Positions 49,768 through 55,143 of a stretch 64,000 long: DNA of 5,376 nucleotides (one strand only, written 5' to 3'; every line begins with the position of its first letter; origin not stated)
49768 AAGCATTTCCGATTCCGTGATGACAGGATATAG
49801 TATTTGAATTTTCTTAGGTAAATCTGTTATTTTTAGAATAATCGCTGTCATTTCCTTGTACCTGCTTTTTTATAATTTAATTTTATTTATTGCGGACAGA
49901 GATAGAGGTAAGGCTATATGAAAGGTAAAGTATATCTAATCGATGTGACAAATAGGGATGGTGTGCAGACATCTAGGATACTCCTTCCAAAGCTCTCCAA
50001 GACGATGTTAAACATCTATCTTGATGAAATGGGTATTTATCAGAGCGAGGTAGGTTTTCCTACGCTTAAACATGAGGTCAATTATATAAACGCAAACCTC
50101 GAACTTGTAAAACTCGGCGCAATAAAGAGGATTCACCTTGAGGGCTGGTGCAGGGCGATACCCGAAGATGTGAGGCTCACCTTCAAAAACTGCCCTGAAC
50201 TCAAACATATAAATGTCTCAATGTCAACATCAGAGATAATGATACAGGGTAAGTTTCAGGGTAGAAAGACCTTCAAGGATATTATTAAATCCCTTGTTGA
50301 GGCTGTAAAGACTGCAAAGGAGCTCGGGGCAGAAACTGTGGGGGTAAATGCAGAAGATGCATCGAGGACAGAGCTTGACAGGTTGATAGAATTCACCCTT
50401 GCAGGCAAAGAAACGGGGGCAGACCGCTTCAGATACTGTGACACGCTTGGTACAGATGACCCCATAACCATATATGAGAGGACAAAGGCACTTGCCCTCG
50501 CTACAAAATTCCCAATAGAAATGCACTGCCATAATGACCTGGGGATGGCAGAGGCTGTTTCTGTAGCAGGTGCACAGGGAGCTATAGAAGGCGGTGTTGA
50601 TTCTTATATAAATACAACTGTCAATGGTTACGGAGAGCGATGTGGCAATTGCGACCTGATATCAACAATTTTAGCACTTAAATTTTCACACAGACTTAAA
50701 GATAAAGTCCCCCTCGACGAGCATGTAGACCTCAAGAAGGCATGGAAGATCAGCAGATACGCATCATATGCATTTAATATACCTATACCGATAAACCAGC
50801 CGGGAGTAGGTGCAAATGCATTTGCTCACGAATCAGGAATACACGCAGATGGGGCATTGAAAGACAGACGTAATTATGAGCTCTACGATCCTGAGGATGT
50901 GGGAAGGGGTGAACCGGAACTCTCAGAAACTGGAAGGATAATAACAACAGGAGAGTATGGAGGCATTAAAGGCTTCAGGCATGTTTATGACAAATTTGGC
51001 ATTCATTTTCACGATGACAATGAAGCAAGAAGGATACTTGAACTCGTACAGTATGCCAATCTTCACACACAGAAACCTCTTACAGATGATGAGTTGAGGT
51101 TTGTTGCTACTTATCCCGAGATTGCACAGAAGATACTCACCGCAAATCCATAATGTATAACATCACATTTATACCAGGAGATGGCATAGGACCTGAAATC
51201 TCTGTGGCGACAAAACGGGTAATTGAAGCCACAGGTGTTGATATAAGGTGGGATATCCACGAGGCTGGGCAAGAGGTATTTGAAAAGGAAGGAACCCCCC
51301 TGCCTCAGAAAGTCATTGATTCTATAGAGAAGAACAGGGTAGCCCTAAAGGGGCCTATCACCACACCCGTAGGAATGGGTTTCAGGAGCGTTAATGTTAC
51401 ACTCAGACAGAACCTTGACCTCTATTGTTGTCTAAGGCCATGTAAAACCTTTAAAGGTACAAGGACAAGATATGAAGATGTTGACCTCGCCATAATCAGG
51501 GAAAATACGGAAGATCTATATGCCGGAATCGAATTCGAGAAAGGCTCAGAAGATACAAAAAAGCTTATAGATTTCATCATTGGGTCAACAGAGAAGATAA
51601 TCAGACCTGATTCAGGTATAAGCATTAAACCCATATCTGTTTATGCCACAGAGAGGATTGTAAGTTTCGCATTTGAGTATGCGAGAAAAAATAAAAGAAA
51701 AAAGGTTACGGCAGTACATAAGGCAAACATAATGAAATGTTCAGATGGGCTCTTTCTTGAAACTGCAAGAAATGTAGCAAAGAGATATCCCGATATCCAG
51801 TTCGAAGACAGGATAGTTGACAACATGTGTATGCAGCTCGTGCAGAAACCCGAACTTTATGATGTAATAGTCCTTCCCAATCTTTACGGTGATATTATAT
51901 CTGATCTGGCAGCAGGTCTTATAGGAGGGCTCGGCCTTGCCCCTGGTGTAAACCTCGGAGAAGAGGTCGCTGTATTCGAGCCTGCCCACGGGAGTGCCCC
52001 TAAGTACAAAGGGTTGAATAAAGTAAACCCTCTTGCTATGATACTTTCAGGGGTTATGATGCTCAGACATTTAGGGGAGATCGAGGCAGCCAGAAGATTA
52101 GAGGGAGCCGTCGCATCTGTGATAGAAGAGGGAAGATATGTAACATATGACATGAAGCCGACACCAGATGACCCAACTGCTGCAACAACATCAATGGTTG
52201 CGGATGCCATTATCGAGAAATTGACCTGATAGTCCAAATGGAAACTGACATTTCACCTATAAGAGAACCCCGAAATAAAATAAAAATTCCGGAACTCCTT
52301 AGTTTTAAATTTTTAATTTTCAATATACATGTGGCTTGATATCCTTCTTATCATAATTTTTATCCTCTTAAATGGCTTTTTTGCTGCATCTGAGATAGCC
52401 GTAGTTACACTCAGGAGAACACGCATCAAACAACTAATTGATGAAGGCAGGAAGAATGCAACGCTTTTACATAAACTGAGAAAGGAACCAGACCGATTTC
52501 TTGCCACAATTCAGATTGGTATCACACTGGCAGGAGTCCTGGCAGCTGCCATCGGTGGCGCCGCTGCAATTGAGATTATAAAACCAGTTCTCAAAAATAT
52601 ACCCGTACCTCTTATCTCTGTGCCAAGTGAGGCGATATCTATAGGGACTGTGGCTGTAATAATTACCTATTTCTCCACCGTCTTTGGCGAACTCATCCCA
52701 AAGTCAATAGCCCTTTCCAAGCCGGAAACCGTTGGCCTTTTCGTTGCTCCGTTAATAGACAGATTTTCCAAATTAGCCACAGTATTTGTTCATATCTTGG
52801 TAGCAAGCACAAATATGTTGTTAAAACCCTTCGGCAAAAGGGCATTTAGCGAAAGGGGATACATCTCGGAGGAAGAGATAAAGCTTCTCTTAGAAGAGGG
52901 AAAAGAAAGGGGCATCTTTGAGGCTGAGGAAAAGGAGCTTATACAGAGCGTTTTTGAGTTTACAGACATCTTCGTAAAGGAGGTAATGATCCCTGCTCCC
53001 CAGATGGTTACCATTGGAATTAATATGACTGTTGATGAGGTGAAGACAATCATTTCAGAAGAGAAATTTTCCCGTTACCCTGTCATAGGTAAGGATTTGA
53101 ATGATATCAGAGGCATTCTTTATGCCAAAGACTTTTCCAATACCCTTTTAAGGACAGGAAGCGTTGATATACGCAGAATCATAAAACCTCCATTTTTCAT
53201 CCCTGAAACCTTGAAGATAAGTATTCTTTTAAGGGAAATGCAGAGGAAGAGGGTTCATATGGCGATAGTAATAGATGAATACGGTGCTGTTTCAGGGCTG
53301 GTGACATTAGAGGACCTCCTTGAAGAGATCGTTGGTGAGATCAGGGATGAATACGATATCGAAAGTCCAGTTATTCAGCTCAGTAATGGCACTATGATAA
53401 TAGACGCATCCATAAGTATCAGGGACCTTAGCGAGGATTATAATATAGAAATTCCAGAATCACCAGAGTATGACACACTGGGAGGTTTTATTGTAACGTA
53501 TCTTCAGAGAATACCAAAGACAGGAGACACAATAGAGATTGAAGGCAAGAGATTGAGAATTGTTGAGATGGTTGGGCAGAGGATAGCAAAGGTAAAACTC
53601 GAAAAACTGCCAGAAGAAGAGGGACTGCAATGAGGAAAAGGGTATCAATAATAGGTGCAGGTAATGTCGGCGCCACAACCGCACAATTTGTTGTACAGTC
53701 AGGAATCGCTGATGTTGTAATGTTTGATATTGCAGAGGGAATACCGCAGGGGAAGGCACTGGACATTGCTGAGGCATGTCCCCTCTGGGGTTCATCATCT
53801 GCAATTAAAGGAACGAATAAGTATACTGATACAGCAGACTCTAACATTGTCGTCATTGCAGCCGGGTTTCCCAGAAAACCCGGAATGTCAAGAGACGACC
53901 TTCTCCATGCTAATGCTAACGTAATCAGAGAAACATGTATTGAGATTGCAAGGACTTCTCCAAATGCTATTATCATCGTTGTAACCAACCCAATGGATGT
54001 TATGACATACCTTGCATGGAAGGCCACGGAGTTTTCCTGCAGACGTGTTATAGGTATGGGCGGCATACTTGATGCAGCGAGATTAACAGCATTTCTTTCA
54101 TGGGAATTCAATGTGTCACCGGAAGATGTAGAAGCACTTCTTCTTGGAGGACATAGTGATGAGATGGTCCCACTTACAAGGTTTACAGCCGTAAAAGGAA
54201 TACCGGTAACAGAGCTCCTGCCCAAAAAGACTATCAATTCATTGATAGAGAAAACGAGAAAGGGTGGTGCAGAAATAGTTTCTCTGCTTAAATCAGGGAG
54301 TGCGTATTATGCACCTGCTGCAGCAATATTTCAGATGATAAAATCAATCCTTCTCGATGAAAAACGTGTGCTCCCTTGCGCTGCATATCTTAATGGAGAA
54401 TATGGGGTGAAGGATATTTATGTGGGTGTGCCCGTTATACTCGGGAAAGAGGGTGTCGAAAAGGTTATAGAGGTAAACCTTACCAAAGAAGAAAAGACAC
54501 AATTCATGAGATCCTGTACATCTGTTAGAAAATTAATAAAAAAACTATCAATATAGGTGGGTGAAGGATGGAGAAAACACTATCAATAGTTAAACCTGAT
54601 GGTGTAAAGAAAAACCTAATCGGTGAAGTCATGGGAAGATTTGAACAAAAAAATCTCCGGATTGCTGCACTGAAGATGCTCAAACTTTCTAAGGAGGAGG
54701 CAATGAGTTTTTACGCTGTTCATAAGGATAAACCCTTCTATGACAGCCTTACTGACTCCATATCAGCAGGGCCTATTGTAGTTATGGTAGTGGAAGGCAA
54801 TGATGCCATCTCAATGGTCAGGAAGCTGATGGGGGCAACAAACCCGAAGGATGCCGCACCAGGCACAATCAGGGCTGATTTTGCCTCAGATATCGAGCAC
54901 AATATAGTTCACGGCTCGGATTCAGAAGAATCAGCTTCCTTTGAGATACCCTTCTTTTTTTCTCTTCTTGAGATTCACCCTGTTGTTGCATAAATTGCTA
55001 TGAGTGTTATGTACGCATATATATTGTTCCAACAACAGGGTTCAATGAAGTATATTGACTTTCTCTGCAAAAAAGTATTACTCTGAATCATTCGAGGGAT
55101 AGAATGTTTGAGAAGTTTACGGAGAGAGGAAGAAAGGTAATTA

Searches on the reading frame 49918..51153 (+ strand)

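Call 90: search_protein_families(library=pfam, proteins=[window:49918-51153:+], max_evalue=0.00001)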
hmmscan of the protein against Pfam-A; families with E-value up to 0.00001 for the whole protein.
window:49918-51153:+ (411 aa): 2 families
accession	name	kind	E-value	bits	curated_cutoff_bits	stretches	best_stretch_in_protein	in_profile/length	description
PF00682.25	HMGL-like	-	1.4e-43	149.6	29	1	4-280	1-258/260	HMGL-like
PF22617.1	HCS_D2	-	5.7e-13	49.5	27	1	297-371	2-69/82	Homocitrate synthase post-HMGL domain-like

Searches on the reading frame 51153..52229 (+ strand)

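Call 89: search_protein_families(library=pfam, proteins=[window:51153-52229:+], max_evalue=0.00001)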
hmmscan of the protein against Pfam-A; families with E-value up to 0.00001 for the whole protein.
window:51153-52229:+ (358 aa): 1 family
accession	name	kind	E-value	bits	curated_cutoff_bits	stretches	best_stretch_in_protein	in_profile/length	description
PF00180.25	Iso_dh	-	2.3e-105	353.1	27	1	3-353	1-348/348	Isocitrate/isopropylmalate dehydrogenase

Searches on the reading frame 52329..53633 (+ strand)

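Call 89: search_protein_families(library=pfam, proteins=[window:52329-53633:+], max_evalue=0.00001)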
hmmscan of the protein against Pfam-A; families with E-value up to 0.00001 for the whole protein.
window:52329-53633:+ (434 aa): 3 families
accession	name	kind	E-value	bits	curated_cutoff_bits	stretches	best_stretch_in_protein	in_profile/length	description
PF01595.25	CNNM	-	1.5e-50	171.8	28.4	1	6-201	1-181/181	Cyclin M transmembrane N-terminal domain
PF03471.22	CorC_HlyC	-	5.1e-23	81.3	27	1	350-427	2-80/81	Transporter associated domain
PF00571.33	CBS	-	8.8e-17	61.6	24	2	285-335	6-56/57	CBS domain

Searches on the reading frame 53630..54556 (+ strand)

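Call 89: search_protein_families(library=pfam, proteins=[window:53630-54556:+], max_evalue=0.00001)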
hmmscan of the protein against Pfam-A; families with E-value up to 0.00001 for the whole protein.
window:53630-54556:+ (308 aa): 2 families
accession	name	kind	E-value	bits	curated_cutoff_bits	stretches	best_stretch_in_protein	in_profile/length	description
PF00056.29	Ldh_1_N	-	1.9e-39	135.3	27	1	4-142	2-141/141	lactate/malate dehydrogenase, NAD binding domain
PF02866.23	Ldh_1_C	-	1.4e-33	116.8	22.6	1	147-305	3-169/174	lactate/malate dehydrogenase, alpha/beta C-terminal domain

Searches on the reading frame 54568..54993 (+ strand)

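Call 89: search_protein_families(library=pfam, proteins=[window:54568-54993:+], max_evalue=0.00001)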
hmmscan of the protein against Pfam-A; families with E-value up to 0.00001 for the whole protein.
window:54568-54993:+ (141 aa): 1 family
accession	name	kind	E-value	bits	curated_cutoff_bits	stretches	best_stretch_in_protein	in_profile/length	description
PF00334.24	NDK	-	1.1e-56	190.9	27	1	2-134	1-133/135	Nucleoside diphosphate kinase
